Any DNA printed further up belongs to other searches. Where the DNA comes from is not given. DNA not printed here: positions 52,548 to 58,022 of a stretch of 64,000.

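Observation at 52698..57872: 1724-aa fusion of a eukaryotic-like Ser/Thr kinase to a sigma-54 enhancer-binding protein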

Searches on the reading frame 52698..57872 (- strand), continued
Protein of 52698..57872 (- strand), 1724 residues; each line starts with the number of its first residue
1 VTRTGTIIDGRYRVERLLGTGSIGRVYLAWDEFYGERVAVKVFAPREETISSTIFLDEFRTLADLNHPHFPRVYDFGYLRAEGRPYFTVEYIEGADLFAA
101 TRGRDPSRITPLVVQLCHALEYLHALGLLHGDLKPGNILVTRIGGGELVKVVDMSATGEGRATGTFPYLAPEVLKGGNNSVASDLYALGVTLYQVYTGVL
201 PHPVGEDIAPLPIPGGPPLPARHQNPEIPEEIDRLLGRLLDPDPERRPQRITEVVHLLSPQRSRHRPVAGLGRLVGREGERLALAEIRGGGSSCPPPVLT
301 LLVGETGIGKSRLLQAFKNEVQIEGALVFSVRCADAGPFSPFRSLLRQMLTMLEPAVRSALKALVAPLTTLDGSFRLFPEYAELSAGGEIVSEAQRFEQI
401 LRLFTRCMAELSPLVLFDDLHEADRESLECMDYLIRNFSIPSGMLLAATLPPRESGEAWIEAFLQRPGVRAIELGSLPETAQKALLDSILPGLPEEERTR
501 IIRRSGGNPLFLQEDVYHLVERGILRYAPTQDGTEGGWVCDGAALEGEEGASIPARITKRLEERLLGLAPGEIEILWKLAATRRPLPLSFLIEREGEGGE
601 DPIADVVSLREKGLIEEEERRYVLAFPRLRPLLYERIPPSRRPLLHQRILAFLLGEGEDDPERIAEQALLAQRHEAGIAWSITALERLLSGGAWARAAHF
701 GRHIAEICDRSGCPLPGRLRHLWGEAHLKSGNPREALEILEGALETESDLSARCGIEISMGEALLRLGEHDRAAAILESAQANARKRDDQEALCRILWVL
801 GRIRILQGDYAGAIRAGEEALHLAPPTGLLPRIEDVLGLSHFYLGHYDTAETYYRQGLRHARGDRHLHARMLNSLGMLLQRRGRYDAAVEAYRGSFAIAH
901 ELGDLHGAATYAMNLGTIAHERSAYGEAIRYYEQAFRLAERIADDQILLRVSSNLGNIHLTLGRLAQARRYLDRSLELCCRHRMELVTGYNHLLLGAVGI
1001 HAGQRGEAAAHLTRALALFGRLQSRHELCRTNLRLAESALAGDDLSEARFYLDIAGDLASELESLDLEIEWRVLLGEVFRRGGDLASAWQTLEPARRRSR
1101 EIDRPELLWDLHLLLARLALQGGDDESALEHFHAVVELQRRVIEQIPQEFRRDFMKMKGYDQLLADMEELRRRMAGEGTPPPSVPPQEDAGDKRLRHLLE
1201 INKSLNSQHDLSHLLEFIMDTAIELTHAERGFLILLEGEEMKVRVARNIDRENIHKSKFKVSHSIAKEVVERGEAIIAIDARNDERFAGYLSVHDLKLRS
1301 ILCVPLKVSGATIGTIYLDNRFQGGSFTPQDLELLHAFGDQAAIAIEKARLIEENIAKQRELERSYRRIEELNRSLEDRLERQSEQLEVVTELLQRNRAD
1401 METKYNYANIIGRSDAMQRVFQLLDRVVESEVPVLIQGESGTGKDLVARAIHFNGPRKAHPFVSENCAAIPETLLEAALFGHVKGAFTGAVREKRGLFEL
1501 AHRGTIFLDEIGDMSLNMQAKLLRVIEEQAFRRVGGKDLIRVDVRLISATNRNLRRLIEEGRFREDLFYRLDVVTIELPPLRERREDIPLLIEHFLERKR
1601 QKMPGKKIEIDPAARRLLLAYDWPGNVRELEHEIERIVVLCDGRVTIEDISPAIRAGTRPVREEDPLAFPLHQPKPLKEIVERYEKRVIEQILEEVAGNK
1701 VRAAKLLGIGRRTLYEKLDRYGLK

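Call 21: find_encoding_contigs(protein=window:52698-57872:-, flank=10000, max_places=4)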
Protein window:52698-57872:- (1724 aa): no gene with exactly this product is on record in the collection.

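Call 24: find_encoding_contigs(protein=P0005, flank=8000, max_places=2)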
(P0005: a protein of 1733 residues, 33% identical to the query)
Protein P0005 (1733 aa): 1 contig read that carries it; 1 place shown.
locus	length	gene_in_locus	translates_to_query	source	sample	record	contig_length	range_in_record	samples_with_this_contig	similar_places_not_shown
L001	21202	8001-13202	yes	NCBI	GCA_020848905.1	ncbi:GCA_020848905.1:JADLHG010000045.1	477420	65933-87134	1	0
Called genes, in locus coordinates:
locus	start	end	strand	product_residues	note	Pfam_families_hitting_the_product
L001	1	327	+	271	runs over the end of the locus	PF04748:Polysacc_deac_2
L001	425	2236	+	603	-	PF16697:Yop-YscD_cpl, PF00498:FHA, PF16697:Yop-YscD_cpl, PF00498:FHA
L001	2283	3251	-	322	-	-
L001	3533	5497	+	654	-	PF13557:Phenol_MetA_deg (weak), PF00691:OmpA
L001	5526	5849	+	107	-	-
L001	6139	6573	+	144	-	-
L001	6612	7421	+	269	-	-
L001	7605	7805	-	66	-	-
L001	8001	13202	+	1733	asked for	PF00069:Pkinase, PF07714:PK_Tyr_Ser-Thr, PF13191:AAA_16, PF01590:GAF, PF13185:GAF_2, PF13492:GAF_3, PF00158:Sigma54_activat, PF07728:AAA_5, +7 more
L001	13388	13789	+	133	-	-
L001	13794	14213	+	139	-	-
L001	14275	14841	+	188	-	-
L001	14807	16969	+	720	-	PF15902:Sortilin-Vps10 (weak)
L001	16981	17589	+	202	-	-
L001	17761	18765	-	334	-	PF22633:F5_F8_type_C_2 (faint), PF00754:F5_F8_type_C (faint)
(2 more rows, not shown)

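Call 25: find_encoding_contigs(protein=P0002, flank=8000, max_places=2)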
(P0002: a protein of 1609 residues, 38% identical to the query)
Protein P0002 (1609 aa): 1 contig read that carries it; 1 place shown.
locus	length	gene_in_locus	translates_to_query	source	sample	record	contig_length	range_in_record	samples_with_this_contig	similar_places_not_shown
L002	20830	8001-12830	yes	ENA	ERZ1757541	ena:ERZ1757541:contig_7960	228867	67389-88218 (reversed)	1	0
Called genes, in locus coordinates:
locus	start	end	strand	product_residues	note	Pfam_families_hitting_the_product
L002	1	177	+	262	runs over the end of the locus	PF07719:TPR_2 (faint), PF13432:TPR_16 (weak)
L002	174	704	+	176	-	-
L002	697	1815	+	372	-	PF03781:FGE-sulfatase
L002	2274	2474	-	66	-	-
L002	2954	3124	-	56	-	-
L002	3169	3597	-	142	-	-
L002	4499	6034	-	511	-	PF01266:DAO (faint), PF01593:Amino_oxidase, PF13450:NAD_binding_8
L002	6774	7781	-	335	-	-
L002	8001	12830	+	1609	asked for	PF00069:Pkinase, PF07714:PK_Tyr_Ser-Thr, PF13191:AAA_16, PF17874:TPR_MalT, PF01590:GAF, PF13185:GAF_2, PF00158:Sigma54_activat, PF14532:Sigma54_activ_2, +7 more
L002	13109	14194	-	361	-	-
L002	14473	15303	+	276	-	-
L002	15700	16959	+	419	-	PF00285:Citrate_synt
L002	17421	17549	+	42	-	-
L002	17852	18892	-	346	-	PF04041:Glyco_hydro_130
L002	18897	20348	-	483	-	PF04041:Glyco_hydro_130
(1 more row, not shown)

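Call 26: find_encoding_contigs(protein=P0001, flank=8000, max_places=2)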
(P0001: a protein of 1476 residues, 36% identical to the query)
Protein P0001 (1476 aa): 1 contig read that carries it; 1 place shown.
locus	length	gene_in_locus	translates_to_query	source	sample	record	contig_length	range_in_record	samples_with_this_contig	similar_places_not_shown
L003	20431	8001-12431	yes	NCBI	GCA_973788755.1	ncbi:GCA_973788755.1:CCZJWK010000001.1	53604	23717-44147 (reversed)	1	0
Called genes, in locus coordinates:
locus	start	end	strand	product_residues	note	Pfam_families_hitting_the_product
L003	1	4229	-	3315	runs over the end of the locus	-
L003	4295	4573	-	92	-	-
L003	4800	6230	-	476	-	-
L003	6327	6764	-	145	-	-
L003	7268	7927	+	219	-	-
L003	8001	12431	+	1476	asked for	PF00069:Pkinase, PF07714:PK_Tyr_Ser-Thr, PF13191:AAA_16, PF13424:TPR_12, PF13424:TPR_12, PF01590:GAF, PF13185:GAF_2, PF13492:GAF_3, +12 more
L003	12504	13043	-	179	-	-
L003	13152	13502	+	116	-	-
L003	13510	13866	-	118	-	PF10543:ORF6N (weak)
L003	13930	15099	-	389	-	PF03372:Exo_endo_phos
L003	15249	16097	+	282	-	PF00535:Glycos_transf_2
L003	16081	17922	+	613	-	PF13231:PMT_2 (weak)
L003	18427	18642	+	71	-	-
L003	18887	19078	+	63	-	-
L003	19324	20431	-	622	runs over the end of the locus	-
